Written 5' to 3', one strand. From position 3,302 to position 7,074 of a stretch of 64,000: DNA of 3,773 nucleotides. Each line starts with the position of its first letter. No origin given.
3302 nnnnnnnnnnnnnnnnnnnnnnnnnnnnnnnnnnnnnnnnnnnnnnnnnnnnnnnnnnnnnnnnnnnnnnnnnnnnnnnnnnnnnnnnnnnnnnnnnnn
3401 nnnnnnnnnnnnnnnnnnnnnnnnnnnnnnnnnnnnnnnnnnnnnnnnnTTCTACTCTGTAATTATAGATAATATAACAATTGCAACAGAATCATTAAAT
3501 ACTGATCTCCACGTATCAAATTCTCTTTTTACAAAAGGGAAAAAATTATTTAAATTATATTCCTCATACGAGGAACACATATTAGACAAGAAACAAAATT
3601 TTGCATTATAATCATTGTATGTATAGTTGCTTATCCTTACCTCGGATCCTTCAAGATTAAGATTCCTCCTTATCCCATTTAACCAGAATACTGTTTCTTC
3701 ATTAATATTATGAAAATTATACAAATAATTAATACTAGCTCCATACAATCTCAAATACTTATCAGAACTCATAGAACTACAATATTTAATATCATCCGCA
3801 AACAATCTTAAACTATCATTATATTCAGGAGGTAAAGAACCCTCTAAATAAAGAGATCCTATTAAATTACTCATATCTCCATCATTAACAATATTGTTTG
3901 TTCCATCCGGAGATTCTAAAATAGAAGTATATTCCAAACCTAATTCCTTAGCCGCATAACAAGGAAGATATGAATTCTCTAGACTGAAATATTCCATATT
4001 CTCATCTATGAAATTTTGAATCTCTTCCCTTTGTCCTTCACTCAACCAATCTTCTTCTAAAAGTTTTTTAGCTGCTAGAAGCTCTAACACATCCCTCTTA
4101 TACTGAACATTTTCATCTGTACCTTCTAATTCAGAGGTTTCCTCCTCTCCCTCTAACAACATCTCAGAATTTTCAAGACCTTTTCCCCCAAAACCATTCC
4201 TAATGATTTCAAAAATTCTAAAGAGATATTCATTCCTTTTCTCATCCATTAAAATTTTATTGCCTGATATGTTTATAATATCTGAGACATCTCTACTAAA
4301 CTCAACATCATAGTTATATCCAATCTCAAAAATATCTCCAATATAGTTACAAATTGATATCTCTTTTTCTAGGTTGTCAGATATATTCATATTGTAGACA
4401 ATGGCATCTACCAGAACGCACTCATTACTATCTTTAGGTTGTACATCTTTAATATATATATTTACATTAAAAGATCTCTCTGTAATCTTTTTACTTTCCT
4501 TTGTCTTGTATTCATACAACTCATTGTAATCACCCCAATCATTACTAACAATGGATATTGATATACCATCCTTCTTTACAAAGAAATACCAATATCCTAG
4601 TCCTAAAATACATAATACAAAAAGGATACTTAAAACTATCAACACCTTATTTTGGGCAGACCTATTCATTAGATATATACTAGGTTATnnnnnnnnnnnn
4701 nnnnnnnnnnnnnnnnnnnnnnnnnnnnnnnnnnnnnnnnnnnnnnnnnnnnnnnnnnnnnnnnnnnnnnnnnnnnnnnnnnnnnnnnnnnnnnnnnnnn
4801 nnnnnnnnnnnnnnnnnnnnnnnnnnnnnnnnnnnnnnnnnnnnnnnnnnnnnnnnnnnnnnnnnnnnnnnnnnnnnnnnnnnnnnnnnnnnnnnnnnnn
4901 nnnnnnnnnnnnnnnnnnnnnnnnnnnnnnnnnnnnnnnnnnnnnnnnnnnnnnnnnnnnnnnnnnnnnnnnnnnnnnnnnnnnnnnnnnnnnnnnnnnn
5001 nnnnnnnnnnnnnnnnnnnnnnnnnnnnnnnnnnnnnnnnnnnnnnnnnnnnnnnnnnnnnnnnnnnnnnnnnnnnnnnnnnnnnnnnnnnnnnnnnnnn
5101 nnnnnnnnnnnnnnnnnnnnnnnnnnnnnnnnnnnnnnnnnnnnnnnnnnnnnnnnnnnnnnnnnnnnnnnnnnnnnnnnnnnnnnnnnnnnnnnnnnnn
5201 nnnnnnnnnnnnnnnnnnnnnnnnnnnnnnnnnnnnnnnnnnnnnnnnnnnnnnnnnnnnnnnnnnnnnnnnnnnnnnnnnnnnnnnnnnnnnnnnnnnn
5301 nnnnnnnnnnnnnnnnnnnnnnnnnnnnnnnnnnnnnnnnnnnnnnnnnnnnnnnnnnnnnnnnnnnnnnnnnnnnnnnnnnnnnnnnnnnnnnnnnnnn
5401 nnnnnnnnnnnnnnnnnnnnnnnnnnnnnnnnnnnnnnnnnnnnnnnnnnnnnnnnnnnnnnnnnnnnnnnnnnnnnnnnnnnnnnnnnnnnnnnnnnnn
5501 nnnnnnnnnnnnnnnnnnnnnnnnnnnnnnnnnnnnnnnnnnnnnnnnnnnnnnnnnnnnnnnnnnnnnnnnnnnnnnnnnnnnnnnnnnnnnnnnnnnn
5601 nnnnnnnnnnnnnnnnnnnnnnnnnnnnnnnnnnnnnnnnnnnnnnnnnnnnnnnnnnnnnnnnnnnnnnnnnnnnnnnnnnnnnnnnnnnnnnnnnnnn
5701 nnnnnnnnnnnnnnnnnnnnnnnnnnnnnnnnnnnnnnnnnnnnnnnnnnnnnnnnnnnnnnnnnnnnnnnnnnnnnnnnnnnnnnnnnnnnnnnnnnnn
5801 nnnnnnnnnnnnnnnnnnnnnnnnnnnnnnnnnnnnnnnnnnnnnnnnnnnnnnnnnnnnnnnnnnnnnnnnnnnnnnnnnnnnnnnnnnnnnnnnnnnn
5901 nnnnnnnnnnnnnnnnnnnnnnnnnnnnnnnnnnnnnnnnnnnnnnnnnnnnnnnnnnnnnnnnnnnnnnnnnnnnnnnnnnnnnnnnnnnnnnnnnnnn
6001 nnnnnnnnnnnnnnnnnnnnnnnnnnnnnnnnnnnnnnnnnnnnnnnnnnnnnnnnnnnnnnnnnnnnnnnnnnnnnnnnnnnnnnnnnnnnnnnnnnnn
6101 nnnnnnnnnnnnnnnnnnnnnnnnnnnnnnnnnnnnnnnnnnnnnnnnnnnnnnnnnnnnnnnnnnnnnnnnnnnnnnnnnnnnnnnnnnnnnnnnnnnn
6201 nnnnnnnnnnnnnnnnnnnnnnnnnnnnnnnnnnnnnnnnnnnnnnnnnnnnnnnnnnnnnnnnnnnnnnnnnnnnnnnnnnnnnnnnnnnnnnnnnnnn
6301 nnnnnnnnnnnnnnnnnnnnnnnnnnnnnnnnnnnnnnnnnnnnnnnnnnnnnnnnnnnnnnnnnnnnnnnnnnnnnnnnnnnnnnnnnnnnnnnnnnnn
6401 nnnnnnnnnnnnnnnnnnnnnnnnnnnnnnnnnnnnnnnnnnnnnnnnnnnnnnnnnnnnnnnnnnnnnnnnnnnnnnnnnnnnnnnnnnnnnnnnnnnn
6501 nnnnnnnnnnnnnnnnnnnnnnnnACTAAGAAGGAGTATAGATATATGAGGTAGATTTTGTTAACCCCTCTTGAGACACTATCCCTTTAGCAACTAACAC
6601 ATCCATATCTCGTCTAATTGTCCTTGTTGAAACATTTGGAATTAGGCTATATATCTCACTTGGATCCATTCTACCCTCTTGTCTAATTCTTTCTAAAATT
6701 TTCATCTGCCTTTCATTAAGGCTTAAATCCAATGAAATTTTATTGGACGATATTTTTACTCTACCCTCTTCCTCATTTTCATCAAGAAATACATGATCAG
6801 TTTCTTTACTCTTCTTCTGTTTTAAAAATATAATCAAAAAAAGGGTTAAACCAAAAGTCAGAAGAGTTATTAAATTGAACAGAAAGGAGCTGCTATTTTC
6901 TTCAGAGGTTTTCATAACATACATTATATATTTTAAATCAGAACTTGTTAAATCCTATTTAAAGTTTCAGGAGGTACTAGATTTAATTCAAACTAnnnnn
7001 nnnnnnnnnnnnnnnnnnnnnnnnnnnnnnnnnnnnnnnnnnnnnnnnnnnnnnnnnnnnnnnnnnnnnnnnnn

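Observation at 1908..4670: Tandem paralogs with near-identical 5' ends (local duplication or gene conversion)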

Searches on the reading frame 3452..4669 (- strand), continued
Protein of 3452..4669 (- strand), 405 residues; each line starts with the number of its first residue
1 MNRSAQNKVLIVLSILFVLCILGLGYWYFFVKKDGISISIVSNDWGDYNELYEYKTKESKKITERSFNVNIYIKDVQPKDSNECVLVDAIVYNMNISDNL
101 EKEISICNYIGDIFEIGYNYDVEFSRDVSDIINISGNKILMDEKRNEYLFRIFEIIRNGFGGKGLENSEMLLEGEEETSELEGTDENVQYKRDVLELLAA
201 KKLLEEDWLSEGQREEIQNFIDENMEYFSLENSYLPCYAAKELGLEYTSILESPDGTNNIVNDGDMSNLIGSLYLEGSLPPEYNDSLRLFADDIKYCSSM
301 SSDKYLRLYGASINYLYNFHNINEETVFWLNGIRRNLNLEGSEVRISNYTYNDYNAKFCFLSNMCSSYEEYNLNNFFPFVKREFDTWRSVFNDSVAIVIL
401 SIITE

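Call 72: search_solved_structures(query=A6, max_evalue=1)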
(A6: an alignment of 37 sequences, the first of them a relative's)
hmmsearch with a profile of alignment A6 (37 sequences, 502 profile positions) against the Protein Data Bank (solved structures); distinct sequences matched with E-value up to 1: 4.
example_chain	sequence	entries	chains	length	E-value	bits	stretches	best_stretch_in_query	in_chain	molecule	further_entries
7cbc_A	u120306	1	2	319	0.073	15.1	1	249-305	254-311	De novo designed switch protein caging a hemagglutinin binder (sCageHA267_1S)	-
6bq1_C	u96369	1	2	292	0.52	12.3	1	381-475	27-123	Protein FAM126A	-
5dse_B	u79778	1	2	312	0.59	12.1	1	381-475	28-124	Hyccin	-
9b9g_E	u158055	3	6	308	0.6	12.1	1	381-475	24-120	Hyccin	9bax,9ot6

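Call 73: search_solved_structures(query=A4, max_evalue=1)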
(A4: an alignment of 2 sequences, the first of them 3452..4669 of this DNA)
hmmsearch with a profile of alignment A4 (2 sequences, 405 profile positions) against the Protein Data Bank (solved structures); distinct sequences matched with E-value up to 1: 0.

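Call 74: search_solved_structures(query=L001:8760-11732:+, max_evalue=1)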
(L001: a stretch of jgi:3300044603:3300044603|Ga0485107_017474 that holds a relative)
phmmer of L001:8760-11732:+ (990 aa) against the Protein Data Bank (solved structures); distinct sequences matched with E-value up to 1: 1.
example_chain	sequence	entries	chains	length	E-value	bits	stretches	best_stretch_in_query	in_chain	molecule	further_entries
2l5t_A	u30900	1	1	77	0.61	11.3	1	883-930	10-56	Lipoamide acyltransferase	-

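Call 76: find_homologous_proteins(query=A4, max_evalue=0.01)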
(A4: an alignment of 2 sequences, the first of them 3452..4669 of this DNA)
Query A4 (2 sequences) (405 aa, profile of the alignment): 3 proteins with E <= 0.01 among 8000 candidates.
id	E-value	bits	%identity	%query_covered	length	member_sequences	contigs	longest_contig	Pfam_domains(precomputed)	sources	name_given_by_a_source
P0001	2.0e-244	829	100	100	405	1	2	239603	-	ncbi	-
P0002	5.1e-232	788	60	91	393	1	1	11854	-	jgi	jgi:hypothetical protein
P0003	9.6e-7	46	81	9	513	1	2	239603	-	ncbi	-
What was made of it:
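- Tried and rejected: A-family profile search: no new members (call 76).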

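Call 77: fold_search(model_id=the predicted structure, library=pdb)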
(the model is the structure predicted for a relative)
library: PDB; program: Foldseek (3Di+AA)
matches with E <= 10: 485; with E <= 0.001: 0
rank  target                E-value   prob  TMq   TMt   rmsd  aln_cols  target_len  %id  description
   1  8wbu                  3.1e-02  0.97  0.27  0.34  11.3       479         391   10  The crystal structure of circular mannose with mutant H247F of the cellobiose 2-epimerase from Caldicellulosiruptor sacc (released 2023-10-25)
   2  6u4z                  6.2e-02  0.95  0.36  0.38  11.7       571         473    9  Crystal Structure of a family 76 glycoside hydrolase from a bovine Bacteroides thetaiotaomicron strain (released 2020-04-29)
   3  4z4j                  1.2e-01  0.89  0.28  0.35  10.6       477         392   10  Crystal Structure of cellobiose 2-epimerase from Caldicellulosiruptor saccharolyticus DSM 8903 (released 2016-04-13)
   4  3wiw                  1.3e-01  0.92  0.32  0.42  10.2       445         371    9  Crystal structure of unsaturated glucuronyl hydrolase specific for heparin (released 2014-01-08)
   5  9r4p_A                1.3e-01  0.89  0.26  0.34  11.4       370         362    8  Crystal structure of inactive (D164N) variant CtGH76 from Chaetomium thermophilum in complex with alpha-1,6-mannobiose (released 2025-07-16)
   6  7d5g_A                1.4e-01  0.87  0.27  0.34  10.8       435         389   10  Crystal structure of the CsCE with ligand to have a insight into the catalytic mechanism (released 2021-12-01)
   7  2fv0_A                1.6e-01  0.93  0.33  0.43   9.9       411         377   11  UGL_D88N/dGlcA-Glc-Rha-Glc (released 2006-05-30)
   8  8h1l_C                1.9e-01  0.95  0.20  0.23  12.0       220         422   13  Crystal structure of glucose-2-epimerase in complex with D-Glucitol from Runella slithyformis Runsl_4512 (released 2023-07-12)
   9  8cdd_C                2.0e-01  0.13  0.11  0.15  26.4       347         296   12  PfRH5-PfCyRPA-PfRIPR complex from Plasmodium falciparum bound to antibody Cy.003 (released 2023-10-25)
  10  3vxd_B                2.1e-01  0.94  0.33  0.43   9.4       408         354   10  Crystal structure of unsaturated glucuronyl hydrolase mutant D115N from Streptcoccus agalactiae (released 2012-10-03)
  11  3vxd_C                2.1e-01  0.94  0.33  0.44   8.9       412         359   10  Crystal structure of unsaturated glucuronyl hydrolase mutant D115N from Streptcoccus agalactiae (released 2012-10-03)
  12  8h1l_A                2.1e-01  0.91  0.18  0.22  12.2       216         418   14  Crystal structure of glucose-2-epimerase in complex with D-Glucitol from Runella slithyformis Runsl_4512 (released 2023-07-12)
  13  4z4l                  2.2e-01  0.80  0.26  0.32  11.3       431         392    8  Crystal Structure of cellobiose 2-epimerase from Caldicellulosiruptor saccharolyticus DSM 8903 (released 2016-04-13)
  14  3vxd_A                2.3e-01  0.97  0.36  0.47   8.5       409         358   10  Crystal structure of unsaturated glucuronyl hydrolase mutant D115N from Streptcoccus agalactiae (released 2012-10-03)
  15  3anj                  2.9e-01  0.90  0.32  0.42   9.4       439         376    8  Crystal structure of unsaturated glucuronyl hydrolase from Streptcoccus agalactiae (released 2010-10-06)
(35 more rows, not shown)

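Call 80: list_cluster_members(proteins=[P0001, P0003, P0002, P0005])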
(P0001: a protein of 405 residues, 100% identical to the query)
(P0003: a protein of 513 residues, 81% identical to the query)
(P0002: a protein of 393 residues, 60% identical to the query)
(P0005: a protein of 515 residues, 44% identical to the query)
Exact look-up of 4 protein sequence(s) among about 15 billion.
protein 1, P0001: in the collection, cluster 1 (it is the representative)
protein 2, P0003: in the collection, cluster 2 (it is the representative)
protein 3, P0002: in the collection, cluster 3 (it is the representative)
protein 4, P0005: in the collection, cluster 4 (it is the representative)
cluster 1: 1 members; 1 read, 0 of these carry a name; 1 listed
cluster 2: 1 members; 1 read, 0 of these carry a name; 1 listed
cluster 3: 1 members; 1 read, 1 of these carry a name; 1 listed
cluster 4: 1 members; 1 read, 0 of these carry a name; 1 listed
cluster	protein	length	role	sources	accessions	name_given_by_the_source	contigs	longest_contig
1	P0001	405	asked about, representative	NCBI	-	-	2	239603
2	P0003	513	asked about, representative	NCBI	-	-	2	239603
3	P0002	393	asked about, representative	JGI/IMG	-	hypothetical protein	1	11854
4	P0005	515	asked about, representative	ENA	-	-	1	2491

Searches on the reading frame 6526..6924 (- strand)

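Call 11: search_protein_families(library=pfam, proteins=[window:6526-6924:-], max_evalue=0.1)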
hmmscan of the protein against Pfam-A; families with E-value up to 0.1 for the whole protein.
window:6526-6924:- (132 aa): 8 families
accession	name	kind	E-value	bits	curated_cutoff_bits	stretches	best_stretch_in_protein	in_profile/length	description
PF08220.18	HTH_DeoR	-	1.8e-06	28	21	1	72-116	1-44/57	DeoR-like helix-turn-helix domain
PF15361.11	RIC3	-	0.0015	19.4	28.9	1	5-76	66-134/146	Resistance to inhibitors of cholinesterase homologue 3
PF03965.22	Penicillinase_R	-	0.0067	17.2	22.6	1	71-131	3-64/115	Penicillinase repressor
PF08279.18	HTH_11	-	0.0098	16.2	25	1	72-115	1-46/55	HTH domain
PF08100.18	Dimerisation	-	0.021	15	25.6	1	74-131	28-85/93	O-methyltransferase dimerisation domain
PF01047.28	MarR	-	0.047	14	24.6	1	69-117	1-48/59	MarR family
PF20403.5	DUF6693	-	0.089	13.5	31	0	15-59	17-61/104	Family of unknown function (DUF6693)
PF12840.13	HTH_20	-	0.091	13.2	27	0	73-117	6-49/51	Helix-turn-helix domain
